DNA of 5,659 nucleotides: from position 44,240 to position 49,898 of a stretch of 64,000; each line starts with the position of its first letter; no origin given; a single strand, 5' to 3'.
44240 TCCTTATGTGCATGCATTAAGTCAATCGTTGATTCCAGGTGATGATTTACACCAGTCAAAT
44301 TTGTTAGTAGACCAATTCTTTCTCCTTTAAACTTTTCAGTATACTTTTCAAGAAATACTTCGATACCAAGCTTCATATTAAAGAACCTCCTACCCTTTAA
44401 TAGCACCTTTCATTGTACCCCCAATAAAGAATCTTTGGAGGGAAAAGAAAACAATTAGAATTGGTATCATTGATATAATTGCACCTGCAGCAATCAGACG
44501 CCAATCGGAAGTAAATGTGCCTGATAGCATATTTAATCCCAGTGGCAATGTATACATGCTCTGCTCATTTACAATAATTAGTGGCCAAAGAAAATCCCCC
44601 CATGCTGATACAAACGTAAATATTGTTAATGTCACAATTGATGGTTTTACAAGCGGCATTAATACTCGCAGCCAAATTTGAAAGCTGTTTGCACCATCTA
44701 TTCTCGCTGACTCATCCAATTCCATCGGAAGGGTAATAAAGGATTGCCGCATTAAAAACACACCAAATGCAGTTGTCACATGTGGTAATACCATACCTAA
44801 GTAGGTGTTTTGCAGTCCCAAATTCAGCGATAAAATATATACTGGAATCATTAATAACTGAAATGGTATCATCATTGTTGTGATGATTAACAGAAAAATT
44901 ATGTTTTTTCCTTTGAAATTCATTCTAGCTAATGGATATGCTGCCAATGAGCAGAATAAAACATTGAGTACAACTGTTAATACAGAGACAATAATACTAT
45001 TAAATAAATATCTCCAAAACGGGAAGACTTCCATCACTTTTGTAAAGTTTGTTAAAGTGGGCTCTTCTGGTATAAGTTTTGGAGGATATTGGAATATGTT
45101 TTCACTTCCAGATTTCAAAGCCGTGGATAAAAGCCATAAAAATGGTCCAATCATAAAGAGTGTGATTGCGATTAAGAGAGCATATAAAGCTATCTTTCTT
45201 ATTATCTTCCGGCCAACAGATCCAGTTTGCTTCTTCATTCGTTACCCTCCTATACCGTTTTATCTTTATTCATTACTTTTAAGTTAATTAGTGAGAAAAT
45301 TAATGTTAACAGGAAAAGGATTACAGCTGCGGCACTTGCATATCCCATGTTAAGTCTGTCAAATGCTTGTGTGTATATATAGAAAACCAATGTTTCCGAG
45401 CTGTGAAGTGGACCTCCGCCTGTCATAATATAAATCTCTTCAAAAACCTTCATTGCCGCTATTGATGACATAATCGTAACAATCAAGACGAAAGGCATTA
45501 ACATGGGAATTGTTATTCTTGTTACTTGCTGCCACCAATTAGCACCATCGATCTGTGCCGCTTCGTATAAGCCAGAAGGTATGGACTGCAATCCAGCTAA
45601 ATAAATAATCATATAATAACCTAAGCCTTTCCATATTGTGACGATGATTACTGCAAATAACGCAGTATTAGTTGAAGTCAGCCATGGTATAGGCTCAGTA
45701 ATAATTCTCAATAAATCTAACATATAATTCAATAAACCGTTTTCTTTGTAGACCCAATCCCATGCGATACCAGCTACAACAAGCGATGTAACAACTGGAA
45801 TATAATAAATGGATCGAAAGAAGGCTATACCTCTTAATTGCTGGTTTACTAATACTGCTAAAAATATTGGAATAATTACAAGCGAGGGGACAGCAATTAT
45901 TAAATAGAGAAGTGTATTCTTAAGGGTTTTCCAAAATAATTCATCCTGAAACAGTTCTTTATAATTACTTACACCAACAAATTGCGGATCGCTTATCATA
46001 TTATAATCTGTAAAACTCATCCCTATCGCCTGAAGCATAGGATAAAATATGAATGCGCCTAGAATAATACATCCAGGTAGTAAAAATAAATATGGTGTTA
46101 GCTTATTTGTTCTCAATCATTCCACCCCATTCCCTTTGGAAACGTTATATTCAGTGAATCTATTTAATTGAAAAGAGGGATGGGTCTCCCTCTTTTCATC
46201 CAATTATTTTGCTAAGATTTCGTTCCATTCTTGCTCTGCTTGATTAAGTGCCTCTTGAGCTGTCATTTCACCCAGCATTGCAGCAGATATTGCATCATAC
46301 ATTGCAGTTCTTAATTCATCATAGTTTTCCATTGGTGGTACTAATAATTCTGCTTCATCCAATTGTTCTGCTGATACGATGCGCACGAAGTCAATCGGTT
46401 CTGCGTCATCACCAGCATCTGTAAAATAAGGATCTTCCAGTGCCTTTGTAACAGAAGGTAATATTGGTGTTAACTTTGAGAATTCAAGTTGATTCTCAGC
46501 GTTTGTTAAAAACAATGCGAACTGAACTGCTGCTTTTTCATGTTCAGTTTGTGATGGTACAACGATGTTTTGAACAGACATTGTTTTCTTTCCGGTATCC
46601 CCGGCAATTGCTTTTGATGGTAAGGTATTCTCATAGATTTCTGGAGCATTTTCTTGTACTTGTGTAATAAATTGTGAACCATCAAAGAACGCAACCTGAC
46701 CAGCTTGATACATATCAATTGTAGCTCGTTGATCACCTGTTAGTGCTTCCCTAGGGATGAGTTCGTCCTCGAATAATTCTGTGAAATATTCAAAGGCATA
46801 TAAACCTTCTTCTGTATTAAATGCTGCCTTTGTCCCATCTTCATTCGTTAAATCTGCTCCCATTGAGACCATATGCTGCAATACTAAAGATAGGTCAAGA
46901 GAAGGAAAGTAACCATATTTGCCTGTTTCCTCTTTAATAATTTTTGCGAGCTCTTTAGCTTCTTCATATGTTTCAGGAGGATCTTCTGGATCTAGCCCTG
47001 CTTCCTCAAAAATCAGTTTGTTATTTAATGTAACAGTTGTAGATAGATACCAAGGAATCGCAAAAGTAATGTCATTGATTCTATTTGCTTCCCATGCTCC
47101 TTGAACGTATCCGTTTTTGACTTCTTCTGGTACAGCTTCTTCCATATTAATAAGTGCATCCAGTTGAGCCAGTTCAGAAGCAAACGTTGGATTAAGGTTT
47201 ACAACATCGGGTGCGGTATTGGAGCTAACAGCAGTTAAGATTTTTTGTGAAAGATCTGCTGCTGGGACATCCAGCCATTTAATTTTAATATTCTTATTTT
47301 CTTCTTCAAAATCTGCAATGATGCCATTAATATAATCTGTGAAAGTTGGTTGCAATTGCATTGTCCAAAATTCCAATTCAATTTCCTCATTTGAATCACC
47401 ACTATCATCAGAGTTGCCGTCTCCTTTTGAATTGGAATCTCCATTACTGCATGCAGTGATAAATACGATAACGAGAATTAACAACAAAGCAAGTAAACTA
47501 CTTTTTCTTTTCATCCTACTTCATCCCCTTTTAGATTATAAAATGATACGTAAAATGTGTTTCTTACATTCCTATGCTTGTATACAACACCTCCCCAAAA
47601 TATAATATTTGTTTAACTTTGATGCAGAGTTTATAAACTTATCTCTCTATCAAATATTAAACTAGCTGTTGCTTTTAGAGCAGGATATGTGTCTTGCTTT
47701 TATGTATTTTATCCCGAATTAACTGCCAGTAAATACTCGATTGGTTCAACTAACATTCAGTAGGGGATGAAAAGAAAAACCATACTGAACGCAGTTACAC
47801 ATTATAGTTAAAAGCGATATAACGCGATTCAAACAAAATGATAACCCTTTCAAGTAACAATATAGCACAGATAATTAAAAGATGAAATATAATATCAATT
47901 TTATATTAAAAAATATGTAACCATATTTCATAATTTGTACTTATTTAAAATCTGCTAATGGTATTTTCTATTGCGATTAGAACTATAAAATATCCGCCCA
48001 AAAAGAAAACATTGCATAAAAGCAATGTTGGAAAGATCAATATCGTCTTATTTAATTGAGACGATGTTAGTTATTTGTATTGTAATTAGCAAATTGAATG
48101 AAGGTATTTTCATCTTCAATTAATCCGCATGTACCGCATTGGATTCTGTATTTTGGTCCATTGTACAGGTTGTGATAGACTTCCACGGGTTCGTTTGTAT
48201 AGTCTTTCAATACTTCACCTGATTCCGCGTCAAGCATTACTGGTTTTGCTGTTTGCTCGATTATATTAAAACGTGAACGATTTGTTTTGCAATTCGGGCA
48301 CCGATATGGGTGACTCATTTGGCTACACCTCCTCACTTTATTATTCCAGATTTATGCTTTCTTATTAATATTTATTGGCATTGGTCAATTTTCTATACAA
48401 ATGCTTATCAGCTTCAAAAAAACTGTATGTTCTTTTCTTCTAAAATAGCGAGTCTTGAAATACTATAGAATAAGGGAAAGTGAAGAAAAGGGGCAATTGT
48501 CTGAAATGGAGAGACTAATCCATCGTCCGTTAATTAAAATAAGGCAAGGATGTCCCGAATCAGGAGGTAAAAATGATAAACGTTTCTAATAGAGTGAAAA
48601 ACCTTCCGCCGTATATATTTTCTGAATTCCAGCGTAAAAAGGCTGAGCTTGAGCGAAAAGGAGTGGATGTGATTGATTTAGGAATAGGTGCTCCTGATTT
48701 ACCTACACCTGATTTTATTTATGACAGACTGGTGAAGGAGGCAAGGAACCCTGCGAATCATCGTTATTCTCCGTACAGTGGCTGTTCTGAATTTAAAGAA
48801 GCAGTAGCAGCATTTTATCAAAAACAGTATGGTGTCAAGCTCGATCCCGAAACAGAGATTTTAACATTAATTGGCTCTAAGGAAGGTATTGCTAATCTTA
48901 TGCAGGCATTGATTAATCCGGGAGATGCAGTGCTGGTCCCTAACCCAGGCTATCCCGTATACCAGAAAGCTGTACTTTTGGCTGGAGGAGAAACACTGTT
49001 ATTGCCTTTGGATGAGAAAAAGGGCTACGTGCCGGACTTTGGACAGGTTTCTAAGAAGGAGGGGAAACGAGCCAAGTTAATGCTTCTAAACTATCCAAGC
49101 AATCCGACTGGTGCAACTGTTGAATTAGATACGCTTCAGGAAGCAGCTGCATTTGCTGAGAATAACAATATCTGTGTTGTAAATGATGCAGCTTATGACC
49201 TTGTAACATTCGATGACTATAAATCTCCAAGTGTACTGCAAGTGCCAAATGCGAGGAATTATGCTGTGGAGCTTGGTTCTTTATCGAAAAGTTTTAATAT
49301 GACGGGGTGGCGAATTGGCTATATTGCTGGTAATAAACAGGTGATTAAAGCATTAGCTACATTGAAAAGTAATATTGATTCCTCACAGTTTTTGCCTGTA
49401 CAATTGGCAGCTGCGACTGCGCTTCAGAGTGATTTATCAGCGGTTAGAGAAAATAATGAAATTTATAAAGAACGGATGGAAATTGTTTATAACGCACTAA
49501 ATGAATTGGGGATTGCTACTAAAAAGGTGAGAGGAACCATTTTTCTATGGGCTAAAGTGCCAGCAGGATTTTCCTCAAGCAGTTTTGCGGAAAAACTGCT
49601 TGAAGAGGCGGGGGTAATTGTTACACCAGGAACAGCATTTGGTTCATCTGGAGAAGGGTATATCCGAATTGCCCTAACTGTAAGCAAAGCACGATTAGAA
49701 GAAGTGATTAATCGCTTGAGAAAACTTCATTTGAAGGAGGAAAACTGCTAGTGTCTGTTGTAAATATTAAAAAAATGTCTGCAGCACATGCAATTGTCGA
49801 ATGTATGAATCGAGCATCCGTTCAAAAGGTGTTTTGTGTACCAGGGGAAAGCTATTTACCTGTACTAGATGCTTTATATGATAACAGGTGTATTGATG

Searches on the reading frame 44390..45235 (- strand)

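Call 21: search_protein_families(library=ncbifam, proteins=[window:44390-45235:-], max_evalue=0.00001)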
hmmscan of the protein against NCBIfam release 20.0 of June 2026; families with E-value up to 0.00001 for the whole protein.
window:44390-45235:- (281 aa): 12 families
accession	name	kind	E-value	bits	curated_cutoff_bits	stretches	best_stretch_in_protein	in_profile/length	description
NF008210.0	PRK10973.1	equivalog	2e-40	139.3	297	1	19-274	14-276/281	sn-glycerol-3-phosphate ABC transporter permease UgpE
NF040932.1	ABC_arch_GlcU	equivalog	2.5e-35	122.4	340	1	18-275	6-265/272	glucose ABC transporter permease GlcU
NF008231.0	PRK10998.1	equivalog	6.5e-29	101.4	261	1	66-281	74-296/296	maltose ABC transporter permease MalG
NF007047.0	PRK09500.1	equivalog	1.2e-11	44.8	326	1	73-232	56-216/257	spermidine/putrescine ABC transporter permease PotC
TIGR01581.1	Mo_ABC_porter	hypoth_equivalog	2.1e-11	43.8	210.3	1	78-257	24-217/225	ABC transporter permease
NF040839.1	tungstate_WtpB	equivalog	2.6e-10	40.3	340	1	72-270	41-247/251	tungstate ABC transporter permease WtpB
TIGR02141.1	modB_ABC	equivalog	3.3e-10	39.9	182.6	1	80-262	3-202/208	molybdate ABC transporter permease subunit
NF006939.0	PRK09421.1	equivalog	2.3e-09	37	262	1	74-261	9-216/230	molybdate ABC transporter permease subunit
TIGR00969.1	3a0106s02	subfamily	3.3e-08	33.3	240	1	79-224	65-224/272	sulfate ABC transporter permease subunit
NF011624.0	PRK15050.1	equivalog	6.5e-08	32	247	1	145-271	161-286/297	2-aminoethylphosphonate ABC transporter permease subunit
TIGR02139.1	permease_CysT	equivalog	3.3e-07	30.1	246.1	0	79-256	54-243/265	sulfate ABC transporter permease subunit CysT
TIGR03262.1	PhnU2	equivalog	9.2e-07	27.9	593.25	1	17-228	7-218/546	putative 2-aminoethylphosphonate ABC transporter permease subunit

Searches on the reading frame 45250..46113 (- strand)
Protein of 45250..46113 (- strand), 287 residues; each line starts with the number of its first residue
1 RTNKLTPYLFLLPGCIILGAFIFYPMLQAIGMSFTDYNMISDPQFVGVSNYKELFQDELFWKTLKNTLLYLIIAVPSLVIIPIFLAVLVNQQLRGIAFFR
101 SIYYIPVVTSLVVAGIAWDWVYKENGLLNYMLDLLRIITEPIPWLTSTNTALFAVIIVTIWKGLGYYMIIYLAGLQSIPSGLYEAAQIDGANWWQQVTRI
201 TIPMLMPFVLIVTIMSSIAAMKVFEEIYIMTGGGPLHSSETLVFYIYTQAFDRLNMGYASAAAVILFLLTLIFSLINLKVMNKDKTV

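Call 21: search_protein_families(library=ncbifam, proteins=[window:45250-46113:-], max_evalue=0.00001)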
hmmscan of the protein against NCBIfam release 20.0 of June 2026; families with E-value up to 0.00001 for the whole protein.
window:45250-46113:- (287 aa): 14 families
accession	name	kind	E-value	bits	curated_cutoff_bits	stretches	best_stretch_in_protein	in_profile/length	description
NF007852.0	PRK10561.1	equivalog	2.5e-36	126.1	335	1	4-282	11-289/295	sn-glycerol-3-phosphate ABC transporter permease UgpA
NF040931.1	ABC_arch_GlcT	equivalog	2.2e-32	112.8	360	1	15-272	5-262/278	glucose ABC transporter permease GlcT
NF008232.0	PRK10999.1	equivalog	2.4e-26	92.6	392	1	46-282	265-516/520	maltose ABC transporter permease MalF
NF011624.0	PRK15050.1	equivalog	1.8e-15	56.8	247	1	3-272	20-277/297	2-aminoethylphosphonate ABC transporter permease subunit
TIGR01581.1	Mo_ABC_porter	hypoth_equivalog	2.8e-11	43.3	210.3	1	50-271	9-220/225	ABC transporter permease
TIGR00969.1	3a0106s02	subfamily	3.4e-11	43.1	240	1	47-276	46-265/272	sulfate ABC transporter permease subunit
NF007044.0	PRK09497.1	equivalog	1.3e-10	41.2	348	1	20-273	21-267/285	spermidine/putrescine ABC transporter permease PotB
TIGR03262.1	PhnU2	equivalog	1.4e-10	40.5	593.25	1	15-283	11-259/546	putative 2-aminoethylphosphonate ABC transporter permease subunit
TIGR02140.1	permease_CysW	equivalog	3.3e-10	39.9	329.1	1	46-282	31-256/261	sulfate ABC transporter permease subunit CysW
TIGR03226.1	PhnU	equivalog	4.1e-10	39.6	283.45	1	3-275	38-299/311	2-aminoethylphosphonate ABC transporter permease subunit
TIGR02139.1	permease_CysT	equivalog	1.1e-09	38.3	246.1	1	39-276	27-255/265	sulfate ABC transporter permease subunit CysT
TIGR02141.1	modB_ABC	equivalog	5.1e-07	29.5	182.6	1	72-279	8-200/208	molybdate ABC transporter permease subunit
NF008620.0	PRK11602.1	equivalog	1.1e-06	28.1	442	1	52-276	54-272/291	sulfate/thiosulfate ABC transporter permease CysW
NF008231.0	PRK10998.1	equivalog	2e-06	27.6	261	1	134-229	143-235/296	maltose ABC transporter permease MalG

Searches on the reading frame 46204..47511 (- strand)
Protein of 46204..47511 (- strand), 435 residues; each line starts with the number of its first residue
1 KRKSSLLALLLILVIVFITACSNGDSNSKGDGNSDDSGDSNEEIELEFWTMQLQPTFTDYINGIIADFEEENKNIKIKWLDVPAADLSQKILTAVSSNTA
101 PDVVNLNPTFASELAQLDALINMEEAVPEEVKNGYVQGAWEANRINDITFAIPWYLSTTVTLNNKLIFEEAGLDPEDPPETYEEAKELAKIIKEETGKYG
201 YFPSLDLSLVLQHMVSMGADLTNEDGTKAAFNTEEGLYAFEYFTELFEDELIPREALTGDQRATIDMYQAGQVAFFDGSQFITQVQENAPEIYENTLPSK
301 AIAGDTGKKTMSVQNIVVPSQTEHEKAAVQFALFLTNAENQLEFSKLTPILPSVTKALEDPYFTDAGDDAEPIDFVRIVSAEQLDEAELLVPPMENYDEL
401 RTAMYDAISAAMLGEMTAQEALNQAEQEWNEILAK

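Call 21: search_protein_families(library=ncbifam, proteins=[window:46204-47511:-], max_evalue=0.00001)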
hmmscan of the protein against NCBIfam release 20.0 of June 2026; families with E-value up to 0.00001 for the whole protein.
window:46204-47511:- (435 aa): 2 families
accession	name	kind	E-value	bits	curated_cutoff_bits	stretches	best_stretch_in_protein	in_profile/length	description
NF053763.1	ABCarbgalBndGanS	equivalog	3.8e-18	65.5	700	1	9-428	7-410/420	galactooligosaccharide ABC transporter substrate-binding protein GanS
NF008211.0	PRK10974.1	equivalog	5e-07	28.6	411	1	149-201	138-190/439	sn-glycerol-3-phosphate ABC transporter substrate-binding protein UgpB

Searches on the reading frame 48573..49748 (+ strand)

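Call 21: search_protein_families(library=ncbifam, proteins=[window:48573-49748:+], max_evalue=0.00001)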
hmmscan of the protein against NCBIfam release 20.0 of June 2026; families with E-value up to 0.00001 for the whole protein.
window:48573-49748:+ (392 aa): 71 families (the best 25 are shown)
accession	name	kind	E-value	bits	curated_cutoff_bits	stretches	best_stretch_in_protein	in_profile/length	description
NF006756.0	PRK09276.1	subfamily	4.2e-154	513.2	507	1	2-386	2-386/387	LL-diaminopimelate aminotransferase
TIGR03540.1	DapC_direct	equivalog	2.8e-152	507.1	593.25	1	4-384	2-382/383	LL-diaminopimelate aminotransferase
NF005977.0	PRK08068.1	subfamily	6.1e-128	427.4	494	1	2-389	3-390/391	transaminase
NF005815.0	PRK07681.1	equivalog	2e-119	399.2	545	1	2-386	3-386/399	LL-diaminopimelate aminotransferase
NF004611.0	PRK05942.1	equivalog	1.3e-115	386.5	628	1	2-387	6-391/394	aspartate aminotransferase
NF006604.0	PRK09148.1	equivalog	1.1e-111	373.7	648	1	6-385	6-388/406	LL-diaminopimelate aminotransferase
NF006033.0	PRK08175.1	equivalog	1.3e-110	370.2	647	1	6-388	11-396/407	alanine transaminase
NF005613.0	PRK07366.1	equivalog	4.6e-105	351.8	486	1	3-385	2-387/391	LL-diaminopimelate aminotransferase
NF006387.0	PRK08636.1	equivalog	4.8e-104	348.6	675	1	6-389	8-400/403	LL-diaminopimelate aminotransferase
NF004937.0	PRK06290.1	equivalog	1.2e-91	307.5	585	1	16-342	27-360/410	LL-diaminopimelate aminotransferase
NF041364.1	GntC_guanitoxin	equivalog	2e-86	290.1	415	1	34-385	1-356/356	guanitoxin biosynthesis PLP-dependent (S)-gamma-hydroxy-L-arginine cyclodehydratase GntC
NF006229.0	PRK08361.1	equivalog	9.2e-73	245.5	624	1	25-384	27-386/391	aspartate aminotransferase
NF004975.0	PRK06348.1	equivalog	9.9e-73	245.3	549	1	22-386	20-383/384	pyridoxal phosphate-dependent aminotransferase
TIGR03537.1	DapC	equivalog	3e-72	243.5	453.6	1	33-384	2-349/350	succinyldiaminopimelate transaminase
NF041091.1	asp_aminotase_Arch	equivalog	8.2e-71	238.8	550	1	5-384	1-373/376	aspartate aminotransferase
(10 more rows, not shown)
